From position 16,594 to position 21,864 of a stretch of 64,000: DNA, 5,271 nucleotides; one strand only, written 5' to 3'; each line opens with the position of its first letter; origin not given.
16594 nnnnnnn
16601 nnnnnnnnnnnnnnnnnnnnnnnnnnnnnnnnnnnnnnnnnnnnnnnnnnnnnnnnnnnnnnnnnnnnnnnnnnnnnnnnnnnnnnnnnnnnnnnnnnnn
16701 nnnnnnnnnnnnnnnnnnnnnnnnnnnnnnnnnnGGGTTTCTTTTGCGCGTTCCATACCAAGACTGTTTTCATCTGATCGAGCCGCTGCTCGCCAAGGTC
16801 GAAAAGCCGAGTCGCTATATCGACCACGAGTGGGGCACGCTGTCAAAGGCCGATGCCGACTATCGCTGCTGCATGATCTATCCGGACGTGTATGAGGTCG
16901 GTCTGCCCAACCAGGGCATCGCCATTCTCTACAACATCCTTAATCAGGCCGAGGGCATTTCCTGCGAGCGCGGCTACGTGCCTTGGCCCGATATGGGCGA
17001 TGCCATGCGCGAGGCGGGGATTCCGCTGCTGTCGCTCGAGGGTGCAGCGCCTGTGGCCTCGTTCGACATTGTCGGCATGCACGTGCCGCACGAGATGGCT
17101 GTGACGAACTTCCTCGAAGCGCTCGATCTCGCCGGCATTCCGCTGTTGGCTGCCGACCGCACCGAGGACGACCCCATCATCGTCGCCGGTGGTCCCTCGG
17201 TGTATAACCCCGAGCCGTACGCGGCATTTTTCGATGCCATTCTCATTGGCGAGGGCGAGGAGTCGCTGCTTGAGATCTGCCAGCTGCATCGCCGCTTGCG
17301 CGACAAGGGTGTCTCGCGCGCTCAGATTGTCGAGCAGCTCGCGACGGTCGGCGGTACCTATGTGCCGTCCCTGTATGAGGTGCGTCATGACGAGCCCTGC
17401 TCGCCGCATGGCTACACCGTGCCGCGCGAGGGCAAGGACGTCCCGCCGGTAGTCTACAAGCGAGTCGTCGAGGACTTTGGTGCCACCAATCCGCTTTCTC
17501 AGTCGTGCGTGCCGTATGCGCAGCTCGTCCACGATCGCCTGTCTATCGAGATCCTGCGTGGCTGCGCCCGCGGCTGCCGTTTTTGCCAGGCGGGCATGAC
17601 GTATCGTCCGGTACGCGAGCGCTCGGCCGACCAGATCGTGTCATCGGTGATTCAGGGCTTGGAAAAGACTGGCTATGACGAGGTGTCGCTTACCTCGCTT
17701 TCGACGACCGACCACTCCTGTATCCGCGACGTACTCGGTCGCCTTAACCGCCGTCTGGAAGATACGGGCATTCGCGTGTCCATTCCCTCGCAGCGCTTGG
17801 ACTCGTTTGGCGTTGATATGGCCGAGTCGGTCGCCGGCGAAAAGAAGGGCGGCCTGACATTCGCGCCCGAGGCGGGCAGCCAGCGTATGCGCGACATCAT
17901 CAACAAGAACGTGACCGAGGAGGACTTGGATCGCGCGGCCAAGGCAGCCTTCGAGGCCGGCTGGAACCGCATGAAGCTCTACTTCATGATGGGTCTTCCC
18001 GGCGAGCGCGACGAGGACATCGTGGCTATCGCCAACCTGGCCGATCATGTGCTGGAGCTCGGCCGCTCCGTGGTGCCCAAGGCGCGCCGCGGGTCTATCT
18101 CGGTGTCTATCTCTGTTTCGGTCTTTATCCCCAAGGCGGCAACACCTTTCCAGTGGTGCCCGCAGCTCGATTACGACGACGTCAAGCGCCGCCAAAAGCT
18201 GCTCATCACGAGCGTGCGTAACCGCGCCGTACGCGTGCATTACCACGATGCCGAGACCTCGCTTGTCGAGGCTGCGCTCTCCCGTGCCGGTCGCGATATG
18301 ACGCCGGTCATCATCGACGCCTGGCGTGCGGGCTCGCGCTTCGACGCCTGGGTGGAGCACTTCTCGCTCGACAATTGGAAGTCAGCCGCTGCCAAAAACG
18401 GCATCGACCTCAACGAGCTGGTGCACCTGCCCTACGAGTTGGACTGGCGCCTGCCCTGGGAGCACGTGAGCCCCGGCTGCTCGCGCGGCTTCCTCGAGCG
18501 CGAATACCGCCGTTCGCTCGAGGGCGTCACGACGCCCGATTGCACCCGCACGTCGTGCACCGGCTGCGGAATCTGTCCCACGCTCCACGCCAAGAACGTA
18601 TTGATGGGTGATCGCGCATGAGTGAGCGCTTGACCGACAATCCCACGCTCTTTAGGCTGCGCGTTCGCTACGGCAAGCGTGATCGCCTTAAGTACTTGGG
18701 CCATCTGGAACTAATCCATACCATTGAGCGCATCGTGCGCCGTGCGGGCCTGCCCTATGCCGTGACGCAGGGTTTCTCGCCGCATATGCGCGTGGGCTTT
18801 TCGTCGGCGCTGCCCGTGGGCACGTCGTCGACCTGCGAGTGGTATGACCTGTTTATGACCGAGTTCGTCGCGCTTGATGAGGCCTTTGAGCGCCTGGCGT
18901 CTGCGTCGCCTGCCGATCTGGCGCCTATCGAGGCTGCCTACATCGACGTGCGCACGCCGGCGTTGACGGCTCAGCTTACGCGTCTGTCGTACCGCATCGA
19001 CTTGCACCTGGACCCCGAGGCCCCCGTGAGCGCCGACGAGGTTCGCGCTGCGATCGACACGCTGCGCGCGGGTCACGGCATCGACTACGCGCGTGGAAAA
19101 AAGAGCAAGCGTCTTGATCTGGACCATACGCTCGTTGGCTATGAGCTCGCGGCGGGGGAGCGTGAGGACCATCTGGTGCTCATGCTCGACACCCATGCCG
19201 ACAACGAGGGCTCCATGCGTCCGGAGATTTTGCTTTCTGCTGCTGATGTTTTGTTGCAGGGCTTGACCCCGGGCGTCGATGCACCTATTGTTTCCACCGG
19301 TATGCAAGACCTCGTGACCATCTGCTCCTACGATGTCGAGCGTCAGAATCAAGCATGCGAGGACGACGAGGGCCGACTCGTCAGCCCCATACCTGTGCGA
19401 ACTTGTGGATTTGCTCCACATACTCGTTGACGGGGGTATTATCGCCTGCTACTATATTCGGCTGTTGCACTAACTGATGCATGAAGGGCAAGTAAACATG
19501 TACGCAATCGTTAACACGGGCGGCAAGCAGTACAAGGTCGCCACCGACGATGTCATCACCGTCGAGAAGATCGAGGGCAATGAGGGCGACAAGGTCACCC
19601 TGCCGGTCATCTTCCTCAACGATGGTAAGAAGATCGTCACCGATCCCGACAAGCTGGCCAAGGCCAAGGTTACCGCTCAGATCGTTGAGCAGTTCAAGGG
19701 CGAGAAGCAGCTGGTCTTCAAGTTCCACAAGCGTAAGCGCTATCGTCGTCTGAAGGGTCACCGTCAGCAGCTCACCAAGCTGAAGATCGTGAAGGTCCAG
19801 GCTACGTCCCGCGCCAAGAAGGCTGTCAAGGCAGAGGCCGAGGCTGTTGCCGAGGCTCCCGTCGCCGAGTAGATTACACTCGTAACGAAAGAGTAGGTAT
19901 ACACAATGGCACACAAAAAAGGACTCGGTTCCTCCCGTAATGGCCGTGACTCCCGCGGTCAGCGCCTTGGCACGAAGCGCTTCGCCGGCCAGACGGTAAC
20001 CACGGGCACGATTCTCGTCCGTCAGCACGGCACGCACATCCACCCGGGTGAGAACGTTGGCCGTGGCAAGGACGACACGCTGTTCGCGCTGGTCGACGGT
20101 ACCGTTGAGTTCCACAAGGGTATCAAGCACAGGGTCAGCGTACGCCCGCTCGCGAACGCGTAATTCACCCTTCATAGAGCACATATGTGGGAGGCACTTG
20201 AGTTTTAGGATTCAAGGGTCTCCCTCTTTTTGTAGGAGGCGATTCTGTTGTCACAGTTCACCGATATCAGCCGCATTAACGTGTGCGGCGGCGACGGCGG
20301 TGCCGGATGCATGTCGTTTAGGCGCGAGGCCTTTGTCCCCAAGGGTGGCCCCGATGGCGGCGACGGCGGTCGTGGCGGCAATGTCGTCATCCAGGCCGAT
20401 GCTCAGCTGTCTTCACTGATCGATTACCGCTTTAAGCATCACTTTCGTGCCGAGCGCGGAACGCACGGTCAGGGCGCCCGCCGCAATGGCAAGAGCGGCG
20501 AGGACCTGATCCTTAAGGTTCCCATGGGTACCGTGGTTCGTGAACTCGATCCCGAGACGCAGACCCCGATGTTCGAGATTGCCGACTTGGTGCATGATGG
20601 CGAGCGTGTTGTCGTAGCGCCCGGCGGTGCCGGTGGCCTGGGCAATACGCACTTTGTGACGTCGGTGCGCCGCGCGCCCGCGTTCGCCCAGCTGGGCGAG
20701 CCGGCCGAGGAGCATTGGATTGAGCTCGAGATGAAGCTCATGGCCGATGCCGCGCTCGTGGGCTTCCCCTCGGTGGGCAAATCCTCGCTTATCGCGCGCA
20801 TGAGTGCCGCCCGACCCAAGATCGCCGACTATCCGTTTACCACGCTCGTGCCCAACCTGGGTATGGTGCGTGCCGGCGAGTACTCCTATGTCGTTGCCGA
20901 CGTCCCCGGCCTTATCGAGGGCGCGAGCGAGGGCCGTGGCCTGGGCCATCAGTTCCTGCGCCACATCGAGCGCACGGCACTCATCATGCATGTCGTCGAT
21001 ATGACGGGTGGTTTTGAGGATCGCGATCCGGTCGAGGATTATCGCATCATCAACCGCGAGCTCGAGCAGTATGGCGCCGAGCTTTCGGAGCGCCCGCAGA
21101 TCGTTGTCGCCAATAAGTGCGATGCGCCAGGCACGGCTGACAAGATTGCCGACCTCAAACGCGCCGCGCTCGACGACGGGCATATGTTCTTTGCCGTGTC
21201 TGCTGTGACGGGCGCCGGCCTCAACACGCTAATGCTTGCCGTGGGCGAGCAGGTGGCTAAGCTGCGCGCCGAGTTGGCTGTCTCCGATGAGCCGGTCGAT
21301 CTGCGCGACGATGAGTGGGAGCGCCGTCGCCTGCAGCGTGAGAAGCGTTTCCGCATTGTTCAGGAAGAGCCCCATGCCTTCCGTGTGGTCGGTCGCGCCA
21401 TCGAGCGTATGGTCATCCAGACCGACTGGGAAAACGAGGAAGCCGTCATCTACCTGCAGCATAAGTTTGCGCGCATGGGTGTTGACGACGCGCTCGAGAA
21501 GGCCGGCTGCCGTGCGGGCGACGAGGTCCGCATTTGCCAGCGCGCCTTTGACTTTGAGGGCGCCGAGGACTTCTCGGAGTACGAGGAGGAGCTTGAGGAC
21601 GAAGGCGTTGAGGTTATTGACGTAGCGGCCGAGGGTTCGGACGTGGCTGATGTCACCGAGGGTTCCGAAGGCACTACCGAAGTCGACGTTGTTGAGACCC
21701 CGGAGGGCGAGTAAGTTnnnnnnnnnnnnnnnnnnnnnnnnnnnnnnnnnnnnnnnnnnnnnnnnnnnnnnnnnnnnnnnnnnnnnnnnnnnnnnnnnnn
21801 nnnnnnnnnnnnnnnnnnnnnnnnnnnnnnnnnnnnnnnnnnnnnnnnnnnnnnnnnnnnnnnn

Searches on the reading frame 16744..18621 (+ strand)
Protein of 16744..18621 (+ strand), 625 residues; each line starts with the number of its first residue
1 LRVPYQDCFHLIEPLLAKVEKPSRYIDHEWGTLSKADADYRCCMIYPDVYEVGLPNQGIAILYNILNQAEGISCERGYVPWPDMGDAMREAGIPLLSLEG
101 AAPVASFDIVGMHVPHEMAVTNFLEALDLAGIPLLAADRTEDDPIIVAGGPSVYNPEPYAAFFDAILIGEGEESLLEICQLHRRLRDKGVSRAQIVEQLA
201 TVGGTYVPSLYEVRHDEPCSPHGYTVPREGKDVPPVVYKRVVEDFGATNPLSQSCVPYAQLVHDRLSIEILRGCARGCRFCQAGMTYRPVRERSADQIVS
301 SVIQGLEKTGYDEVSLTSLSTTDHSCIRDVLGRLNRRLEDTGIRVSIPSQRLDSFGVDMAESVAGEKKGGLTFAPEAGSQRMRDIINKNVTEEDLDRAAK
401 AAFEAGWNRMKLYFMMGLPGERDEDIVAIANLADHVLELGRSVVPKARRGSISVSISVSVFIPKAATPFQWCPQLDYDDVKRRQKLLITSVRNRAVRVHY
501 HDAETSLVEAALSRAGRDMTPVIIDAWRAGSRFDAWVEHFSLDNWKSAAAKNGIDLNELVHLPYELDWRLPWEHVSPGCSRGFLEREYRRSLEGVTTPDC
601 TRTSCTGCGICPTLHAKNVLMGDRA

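Call 47: search_protein_families(library=pfam, proteins=[window:16744-18621:+], max_evalue=0.00001)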
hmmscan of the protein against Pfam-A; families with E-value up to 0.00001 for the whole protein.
window:16744-18621:+ (625 aa): 2 families
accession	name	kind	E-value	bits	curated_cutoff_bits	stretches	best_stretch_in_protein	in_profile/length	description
PF19864.5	Radical_SAM_N2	-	5.2e-55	185.5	29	1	58-208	1-151/151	Radical SAM proteins, N-terminal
PF04055.27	Radical_SAM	-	3.2e-22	79.9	29.5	1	268-432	1-165/166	Radical SAM superfamily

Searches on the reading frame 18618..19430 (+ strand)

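Call 47: search_protein_families(library=pfam, proteins=[window:18618-19430:+], max_evalue=0.00001)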
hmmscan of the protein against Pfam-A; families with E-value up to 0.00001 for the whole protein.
window:18618-19430:+ (270 aa): 1 family
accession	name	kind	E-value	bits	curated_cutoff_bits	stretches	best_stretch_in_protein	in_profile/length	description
PF10105.14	DUF2344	-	1.7e-37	129.5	23.8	1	13-202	1-176/176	Uncharacterized protein conserved in bacteria (DUF2344)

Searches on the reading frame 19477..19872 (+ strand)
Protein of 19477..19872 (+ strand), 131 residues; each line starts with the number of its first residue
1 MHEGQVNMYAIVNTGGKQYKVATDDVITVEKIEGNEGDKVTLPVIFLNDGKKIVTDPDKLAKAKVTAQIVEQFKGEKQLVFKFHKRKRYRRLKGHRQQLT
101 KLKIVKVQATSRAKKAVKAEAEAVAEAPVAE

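Call 47: search_protein_families(library=pfam, proteins=[window:19477-19872:+], max_evalue=0.00001)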
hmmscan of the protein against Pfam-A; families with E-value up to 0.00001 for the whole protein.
window:19477-19872:+ (131 aa): 1 family
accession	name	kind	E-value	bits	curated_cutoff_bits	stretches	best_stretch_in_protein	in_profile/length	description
PF00829.26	Ribosomal_L21p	-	3.4e-32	111.1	27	1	8-106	1-98/99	Ribosomal prokaryotic L21 protein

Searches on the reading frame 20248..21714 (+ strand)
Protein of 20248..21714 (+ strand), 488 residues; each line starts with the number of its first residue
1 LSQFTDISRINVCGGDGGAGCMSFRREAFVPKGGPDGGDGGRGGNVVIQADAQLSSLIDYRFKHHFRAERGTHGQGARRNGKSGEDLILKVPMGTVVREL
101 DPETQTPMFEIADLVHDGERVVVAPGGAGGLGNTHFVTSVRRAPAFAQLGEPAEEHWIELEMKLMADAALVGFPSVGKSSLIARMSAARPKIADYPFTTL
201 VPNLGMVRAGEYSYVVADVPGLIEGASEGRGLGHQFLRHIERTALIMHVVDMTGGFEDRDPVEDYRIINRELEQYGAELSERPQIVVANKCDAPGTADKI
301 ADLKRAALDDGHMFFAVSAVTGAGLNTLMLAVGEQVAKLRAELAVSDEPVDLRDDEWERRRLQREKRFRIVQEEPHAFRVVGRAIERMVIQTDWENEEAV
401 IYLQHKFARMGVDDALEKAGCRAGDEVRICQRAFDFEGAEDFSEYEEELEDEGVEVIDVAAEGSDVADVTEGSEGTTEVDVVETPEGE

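Call 47: search_protein_families(library=pfam, proteins=[window:20248-21714:+], max_evalue=0.00001)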
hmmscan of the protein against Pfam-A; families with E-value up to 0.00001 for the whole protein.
window:20248-21714:+ (488 aa): 4 families
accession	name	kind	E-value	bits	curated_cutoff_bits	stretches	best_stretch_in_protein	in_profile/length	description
PF01018.28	GTP1_OBG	-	3.1e-58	196.2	27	1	6-164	2-155/155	GTP1/OBG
PF01926.29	MMR_HSR1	-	1.4e-25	90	21.9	1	168-290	2-113/113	50S ribosome-binding GTPase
PF09269.16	DUF1967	-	3.6e-22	78.6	27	1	368-436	1-70/70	Domain of unknown function (DUF1967)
PF02421.24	FeoB_N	-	6.8e-08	32.6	27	1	168-252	3-88/156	Ferrous iron transport protein B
